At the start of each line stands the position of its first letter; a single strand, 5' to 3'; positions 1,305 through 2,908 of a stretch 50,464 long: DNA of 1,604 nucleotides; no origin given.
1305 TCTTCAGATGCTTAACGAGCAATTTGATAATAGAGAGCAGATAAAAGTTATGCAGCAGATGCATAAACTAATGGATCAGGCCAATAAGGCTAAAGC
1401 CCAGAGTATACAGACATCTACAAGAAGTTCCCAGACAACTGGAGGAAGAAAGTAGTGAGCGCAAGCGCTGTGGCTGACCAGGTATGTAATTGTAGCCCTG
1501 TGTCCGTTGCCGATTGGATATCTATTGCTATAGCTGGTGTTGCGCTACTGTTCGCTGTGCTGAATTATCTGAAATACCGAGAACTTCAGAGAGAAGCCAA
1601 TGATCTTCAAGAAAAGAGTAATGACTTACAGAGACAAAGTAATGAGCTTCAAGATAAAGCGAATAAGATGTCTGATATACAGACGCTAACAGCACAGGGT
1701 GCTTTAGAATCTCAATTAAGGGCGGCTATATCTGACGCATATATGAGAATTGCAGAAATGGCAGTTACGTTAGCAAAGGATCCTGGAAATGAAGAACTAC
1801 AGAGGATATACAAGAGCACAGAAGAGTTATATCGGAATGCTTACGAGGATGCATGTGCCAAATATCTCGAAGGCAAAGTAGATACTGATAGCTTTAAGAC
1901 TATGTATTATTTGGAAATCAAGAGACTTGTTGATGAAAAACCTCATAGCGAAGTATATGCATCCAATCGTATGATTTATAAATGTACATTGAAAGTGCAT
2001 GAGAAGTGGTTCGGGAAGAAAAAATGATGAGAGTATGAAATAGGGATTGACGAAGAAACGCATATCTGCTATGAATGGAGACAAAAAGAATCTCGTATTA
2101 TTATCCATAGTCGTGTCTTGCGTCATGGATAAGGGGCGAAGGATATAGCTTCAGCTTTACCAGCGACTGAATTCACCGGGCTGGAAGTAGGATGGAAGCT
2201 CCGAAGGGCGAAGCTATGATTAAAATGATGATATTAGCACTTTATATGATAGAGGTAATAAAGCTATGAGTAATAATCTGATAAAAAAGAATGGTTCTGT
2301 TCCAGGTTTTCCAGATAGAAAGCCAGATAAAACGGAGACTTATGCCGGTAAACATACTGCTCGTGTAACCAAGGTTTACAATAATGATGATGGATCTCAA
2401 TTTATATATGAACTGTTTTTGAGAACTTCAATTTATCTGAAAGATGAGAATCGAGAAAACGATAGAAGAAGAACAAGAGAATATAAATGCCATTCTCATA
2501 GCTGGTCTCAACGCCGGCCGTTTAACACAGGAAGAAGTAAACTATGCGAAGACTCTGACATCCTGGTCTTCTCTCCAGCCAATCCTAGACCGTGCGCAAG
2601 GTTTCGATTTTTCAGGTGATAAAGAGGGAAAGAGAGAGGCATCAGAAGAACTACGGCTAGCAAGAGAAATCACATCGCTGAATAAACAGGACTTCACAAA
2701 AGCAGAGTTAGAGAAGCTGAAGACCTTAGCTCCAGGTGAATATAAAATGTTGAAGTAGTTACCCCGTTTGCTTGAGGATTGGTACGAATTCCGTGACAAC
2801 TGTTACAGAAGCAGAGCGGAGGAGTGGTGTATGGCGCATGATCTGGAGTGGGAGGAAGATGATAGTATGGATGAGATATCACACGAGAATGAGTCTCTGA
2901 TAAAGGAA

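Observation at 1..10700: Low-GC accessory island made of mobile and defence fragments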

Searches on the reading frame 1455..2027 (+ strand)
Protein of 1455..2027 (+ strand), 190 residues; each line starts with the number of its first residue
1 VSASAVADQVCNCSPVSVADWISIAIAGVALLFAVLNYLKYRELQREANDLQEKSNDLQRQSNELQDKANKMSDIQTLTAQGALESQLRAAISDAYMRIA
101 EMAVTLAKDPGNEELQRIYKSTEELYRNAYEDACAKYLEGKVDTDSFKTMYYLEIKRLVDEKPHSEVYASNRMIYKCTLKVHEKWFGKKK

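Call 4: search_protein_families(library=pfam, max_evalue=0.01, proteins=[window:1455-2027:+])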
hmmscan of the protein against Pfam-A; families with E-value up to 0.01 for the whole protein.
window:1455-2027:+ (190 aa): 2 families
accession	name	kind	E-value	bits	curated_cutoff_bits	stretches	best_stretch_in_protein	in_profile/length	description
PF04612.17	T2SSM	-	0.00088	20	27.8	1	23-96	18-91/160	Type II secretion system (T2SS), protein M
PF04977.20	DivIC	-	0.0026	18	28.9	1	25-74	3-53/80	Septum formation initiator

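Call 15: search_protein_families(library=padloc, max_evalue=0.01, proteins=[window:1455-2027:+])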
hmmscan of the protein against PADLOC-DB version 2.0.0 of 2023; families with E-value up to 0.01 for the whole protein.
window:1455-2027:+ (190 aa): 0 families

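Call 16: search_protein_families(library=ncbifam, max_evalue=0.01, proteins=[window:1455-2027:+])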
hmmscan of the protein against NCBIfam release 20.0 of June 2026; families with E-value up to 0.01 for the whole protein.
window:1455-2027:+ (190 aa): 3 families
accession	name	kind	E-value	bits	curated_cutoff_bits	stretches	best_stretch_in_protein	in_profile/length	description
NF047408.1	SA0632_fam_LP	equivalog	0.0011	18.5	70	1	43-72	33-62/68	SA0632 family lipoprotein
NF009987.0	PRK13453.1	equivalog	0.0046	16.7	172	1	39-109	77-148/173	F0F1 ATP synthase subunit B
NF047839.1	PspM_Rv2743c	equivalog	0.0099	15.8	80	0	16-106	40-104/220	phage shock envelope stress response protein PspM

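Call 17: search_protein_families(library=phrogs, max_evalue=0.01, proteins=[window:1455-2027:+])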
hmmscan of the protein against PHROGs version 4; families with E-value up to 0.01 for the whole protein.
window:1455-2027:+ (190 aa): 4 families
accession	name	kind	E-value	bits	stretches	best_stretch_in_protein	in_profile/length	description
phrog_214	-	lysis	8.1e-05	23.5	1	21-111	10-98/176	Rz-like spanin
phrog_5405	-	unknown function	0.0014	20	1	16-59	24-69/115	-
phrog_17025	-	unknown function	0.0052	18.2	1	39-72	65-98/103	-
phrog_1009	-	unknown function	0.0059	17.7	0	17-74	10-69/103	-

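Call 18: find_encoding_contigs(protein=window:1455-2027:+, flank=10000, max_places=10)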
Protein window:1455-2027:+ (190 aa): 14 contigs read that carry it; 10 places shown.
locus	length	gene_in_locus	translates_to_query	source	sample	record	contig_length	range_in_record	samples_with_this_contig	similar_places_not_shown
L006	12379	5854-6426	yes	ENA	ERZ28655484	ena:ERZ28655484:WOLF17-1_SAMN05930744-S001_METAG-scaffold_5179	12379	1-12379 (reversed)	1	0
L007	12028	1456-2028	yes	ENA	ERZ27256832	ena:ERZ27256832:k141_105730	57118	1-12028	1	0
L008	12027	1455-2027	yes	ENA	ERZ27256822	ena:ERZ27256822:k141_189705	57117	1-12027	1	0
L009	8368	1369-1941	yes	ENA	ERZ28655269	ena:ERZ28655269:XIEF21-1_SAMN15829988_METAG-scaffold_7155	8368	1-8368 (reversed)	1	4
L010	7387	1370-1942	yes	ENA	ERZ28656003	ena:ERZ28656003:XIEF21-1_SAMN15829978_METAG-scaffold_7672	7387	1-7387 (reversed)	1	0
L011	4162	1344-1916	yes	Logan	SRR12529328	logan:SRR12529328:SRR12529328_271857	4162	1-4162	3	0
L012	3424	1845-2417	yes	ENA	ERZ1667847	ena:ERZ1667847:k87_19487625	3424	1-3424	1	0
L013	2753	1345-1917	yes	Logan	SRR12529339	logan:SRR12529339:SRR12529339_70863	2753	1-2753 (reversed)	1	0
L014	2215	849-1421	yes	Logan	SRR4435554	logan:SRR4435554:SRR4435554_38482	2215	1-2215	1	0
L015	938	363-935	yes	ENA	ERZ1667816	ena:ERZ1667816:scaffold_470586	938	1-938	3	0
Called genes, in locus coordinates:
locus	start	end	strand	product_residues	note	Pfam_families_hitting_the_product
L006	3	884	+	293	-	?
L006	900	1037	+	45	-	-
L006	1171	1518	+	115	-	-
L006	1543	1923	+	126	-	-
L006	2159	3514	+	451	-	PF01041:DegT_DnrJ_EryC1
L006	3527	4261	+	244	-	-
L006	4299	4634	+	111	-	-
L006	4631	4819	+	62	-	-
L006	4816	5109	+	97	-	-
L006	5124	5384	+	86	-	-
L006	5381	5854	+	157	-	PF25137:ADH_Fe_C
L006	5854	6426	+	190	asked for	-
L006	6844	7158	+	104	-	-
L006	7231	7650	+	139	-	PF13495:Phage_int_SAM_4 (weak)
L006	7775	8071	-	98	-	-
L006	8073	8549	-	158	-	-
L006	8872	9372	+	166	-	PF03720:UDPG_MGDP_dh_C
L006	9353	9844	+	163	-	PF25390:WD40_RLD, PF13540:RCC1_2 (weak)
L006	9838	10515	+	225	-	-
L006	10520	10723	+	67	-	-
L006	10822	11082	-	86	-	-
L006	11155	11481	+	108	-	-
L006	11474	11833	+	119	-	PF05717:TnpB_IS66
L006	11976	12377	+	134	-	?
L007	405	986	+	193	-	PF13847:Methyltransf_31 (weak), PF08242:Methyltransf_12 (weak), PF13649:Methyltransf_25 (weak)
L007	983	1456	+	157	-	PF25137:ADH_Fe_C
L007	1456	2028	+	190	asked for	-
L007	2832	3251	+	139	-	PF13495:Phage_int_SAM_4 (weak)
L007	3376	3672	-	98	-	-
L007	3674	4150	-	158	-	-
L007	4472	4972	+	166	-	PF03720:UDPG_MGDP_dh_C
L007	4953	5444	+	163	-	PF25390:WD40_RLD, PF13540:RCC1_2 (weak)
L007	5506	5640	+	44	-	-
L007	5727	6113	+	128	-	-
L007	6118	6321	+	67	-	-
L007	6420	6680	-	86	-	-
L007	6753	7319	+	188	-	PF05717:TnpB_IS66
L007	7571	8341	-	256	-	-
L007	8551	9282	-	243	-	PF01381:HTH_3, PF00149:Metallophos (weak)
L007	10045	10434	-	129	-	PF15919:HicB_lk_antitox, PF15970:HicB-like_2, PF05534:HicB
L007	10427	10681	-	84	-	PF07927:HicA_toxin (weak)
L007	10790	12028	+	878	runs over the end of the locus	PF00990:GGDEF, PF00563:EAL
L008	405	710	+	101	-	-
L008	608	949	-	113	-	-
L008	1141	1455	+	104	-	-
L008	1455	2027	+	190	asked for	-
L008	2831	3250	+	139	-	PF13495:Phage_int_SAM_4 (weak)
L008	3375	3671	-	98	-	-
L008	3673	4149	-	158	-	-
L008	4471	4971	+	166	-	PF03720:UDPG_MGDP_dh_C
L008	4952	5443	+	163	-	PF25390:WD40_RLD, PF13540:RCC1_2 (weak)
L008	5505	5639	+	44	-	-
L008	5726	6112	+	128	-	-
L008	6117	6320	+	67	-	-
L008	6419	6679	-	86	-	-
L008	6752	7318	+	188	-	PF05717:TnpB_IS66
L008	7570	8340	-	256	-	-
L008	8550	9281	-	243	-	PF01381:HTH_3, PF00149:Metallophos (weak)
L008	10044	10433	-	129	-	PF15919:HicB_lk_antitox, PF15970:HicB-like_2, PF05534:HicB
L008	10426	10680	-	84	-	PF07927:HicA_toxin (weak)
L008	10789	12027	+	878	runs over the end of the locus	PF00990:GGDEF, PF00563:EAL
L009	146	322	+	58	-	-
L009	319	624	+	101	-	-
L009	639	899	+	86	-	-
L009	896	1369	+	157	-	PF25137:ADH_Fe_C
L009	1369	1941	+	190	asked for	-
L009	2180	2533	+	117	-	-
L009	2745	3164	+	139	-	PF13495:Phage_int_SAM_4 (weak)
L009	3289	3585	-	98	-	-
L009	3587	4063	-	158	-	-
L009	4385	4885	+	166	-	PF03720:UDPG_MGDP_dh_C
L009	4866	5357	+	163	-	PF25390:WD40_RLD, PF13540:RCC1_2 (weak)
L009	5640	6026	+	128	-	-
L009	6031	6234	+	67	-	-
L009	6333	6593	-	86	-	-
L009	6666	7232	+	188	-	PF05717:TnpB_IS66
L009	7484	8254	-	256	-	-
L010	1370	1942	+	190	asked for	-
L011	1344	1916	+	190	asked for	-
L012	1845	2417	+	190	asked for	-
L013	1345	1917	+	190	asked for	-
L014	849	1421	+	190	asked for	-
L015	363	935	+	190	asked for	-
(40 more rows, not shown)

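Call 25: search_protein_families(library=pfam, max_evalue=5, proteins=[L006:9838-10515:+, L006:3527-4261:+, L006:4299-4634:+])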
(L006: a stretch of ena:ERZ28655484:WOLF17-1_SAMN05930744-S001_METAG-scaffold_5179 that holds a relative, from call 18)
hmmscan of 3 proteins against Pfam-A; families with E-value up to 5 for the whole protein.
L006:9838-10515:+ (225 aa): 1 family
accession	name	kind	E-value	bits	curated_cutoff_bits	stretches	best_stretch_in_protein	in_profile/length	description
PF16107.10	DUF4825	-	0.034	14.6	22.7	1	130-180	43-93/99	Domain of unknown function (DUF4825)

L006:3527-4261:+ (244 aa): 1 family
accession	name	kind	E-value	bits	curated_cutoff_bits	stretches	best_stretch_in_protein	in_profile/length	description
PF21428.2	Gp7_helical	-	0.73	10.2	27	0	6-21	18-33/47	Baseplate wedge protein gp7, helical domain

L006:4299-4634:+ (111 aa): 0 families

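Call 27: search_solved_structures(query=L006:9838-10515:+, max_evalue=10)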
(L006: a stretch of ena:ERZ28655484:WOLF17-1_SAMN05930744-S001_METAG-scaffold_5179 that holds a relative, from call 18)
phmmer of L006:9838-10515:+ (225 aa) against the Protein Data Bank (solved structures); distinct sequences matched with E-value up to 10: 3.
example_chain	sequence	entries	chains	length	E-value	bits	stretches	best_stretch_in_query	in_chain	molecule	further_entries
3d2e_A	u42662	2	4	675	0.59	13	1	24-100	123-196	Heat shock protein homolog SSE1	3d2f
2qxl_A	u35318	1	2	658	0.6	13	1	24-100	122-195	Heat shock protein homolog SSE1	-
3c7n_A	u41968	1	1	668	0.61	13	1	24-100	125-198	Heat shock protein homolog SSE1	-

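Call 46: search_protein_families(library=pfam, max_evalue=1, proteins=[L006:1171-1518:+, L006:1543-1923:+, L006:11976-12377:+, L006:3-884:+])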
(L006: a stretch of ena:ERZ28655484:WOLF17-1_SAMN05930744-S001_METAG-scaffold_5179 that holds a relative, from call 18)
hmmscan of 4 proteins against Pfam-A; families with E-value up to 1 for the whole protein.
L006:1171-1518:+ (115 aa): 0 families

L006:1543-1923:+ (126 aa): 1 family
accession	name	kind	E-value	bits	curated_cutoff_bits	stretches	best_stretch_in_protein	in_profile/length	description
PF24210.1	T4_RIIA1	-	0.0078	16.3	27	1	16-40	39-63/67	RIIA.1-like protein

L006:11976-12377:+ (134 aa): 26 families (the best 25 are shown)
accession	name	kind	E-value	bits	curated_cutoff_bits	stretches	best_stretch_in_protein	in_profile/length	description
PF25014.1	NET2A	-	2.2e-05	24.9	33.1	1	56-107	131-183/235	NET2A-like domain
PF24922.1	ACBP4_C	-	2.9e-05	24.7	31.2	1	68-116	14-62/105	Acyl-CoA-binding domain-containing protein 4-6, C-terminal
PF16716.10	BST2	-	0.0025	18.9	27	1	51-108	30-89/91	Bone marrow stromal antigen 2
PF08614.16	ATG16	-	0.0032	18.1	33.7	1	55-114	72-131/200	Autophagy protein 16 (ATG16)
PF08826.15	DMPK_coil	-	0.0065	17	22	1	68-97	29-58/61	DMPK coiled coil domain like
PF25450.1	Rab11-FIP3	-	0.011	16.5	31.9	1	68-114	58-104/125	Rab11-FIP3-like domain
PF05164.18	ZapA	-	0.012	16.4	23.8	1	45-100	33-87/88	Cell division protein ZapA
PF06810.17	Phage_scaffold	-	0.02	15.3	35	1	63-108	40-86/170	Phage capsid assembly scaffolding protein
PF13600.11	DUF4140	-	0.023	15.6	27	1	67-109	52-96/98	N-terminal domain of unknown function (DUF4140)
PF20882.2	Sos7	-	0.027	15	27.3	1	76-111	32-67/75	Kinetochore protein Sos7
PF20570.3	DUF6779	-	0.033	15.3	28.1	1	67-115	60-108/108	Domain of unknown function (DUF6779)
PF04977.20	DivIC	-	0.033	14.4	28.9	1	68-100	21-54/80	Septum formation initiator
PF01519.22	DUF16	-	0.039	14.9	40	1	50-109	21-79/104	Protein of unknown function DUF16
PF08286.16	Spc24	-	0.054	14.2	25.3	1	64-103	4-43/109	Spc24 subunit of Ndc80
PF19579.4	FtsL_2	-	0.056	13.8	24.6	1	62-102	27-67/100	Bacteriodetes cell division protein (FtsL-like)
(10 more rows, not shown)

L006:3-884:+ (293 aa): 1 family
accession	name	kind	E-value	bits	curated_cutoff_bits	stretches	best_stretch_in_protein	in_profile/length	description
PF01041.23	DegT_DnrJ_EryC1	-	1.3e-19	71.1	19.8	1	3-263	128-359/360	DegT/DnrJ/EryC1/StrS aminotransferase family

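Call 92: search_protein_families(library=padloc, max_evalue=1, proteins=[L006:9838-10515:+, L006:1171-1518:+, L006:1543-1923:+, L006:3527-4261:+])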
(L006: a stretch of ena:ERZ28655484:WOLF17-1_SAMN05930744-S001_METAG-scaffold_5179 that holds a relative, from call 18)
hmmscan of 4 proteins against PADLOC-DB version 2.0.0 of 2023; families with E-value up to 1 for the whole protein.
L006:9838-10515:+ (225 aa): 0 families

L006:1171-1518:+ (115 aa): 0 families

L006:1543-1923:+ (126 aa): 0 families

L006:3527-4261:+ (244 aa): 2 families
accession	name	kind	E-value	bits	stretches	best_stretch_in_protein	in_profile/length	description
PDLC01601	Csn2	-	0.0095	13.7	1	6-71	25-88/281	CAS-II-A; acquisition_associated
PDLC02125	Csn2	-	0.0098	13.6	1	6-75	25-92/281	-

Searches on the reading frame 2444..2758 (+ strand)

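Call 4: search_protein_families(library=pfam, max_evalue=0.01, proteins=[window:2444-2758:+])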
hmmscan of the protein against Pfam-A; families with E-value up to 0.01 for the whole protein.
window:2444-2758:+ (104 aa): 0 families

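Call 15: search_protein_families(library=padloc, max_evalue=0.01, proteins=[window:2444-2758:+])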
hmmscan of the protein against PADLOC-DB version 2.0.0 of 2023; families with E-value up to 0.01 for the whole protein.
window:2444-2758:+ (104 aa): 0 families

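Call 16: search_protein_families(library=ncbifam, max_evalue=0.01, proteins=[window:2444-2758:+])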
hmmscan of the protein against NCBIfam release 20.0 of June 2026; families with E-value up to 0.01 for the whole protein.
window:2444-2758:+ (104 aa): 0 families

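Call 17: search_protein_families(library=phrogs, max_evalue=0.01, proteins=[window:2444-2758:+])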
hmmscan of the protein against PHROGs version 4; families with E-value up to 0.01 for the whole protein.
window:2444-2758:+ (104 aa): 0 families

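Call 25: search_protein_families(library=pfam, max_evalue=5, proteins=[window:2444-2758:+])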
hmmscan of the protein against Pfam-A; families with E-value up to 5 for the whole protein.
window:2444-2758:+ (104 aa): 1 family
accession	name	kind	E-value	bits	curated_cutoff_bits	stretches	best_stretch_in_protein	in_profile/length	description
PF24227.1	DUF7443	-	0.22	11.6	27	1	83-99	28-44/58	Domain of unknown function (DUF7443)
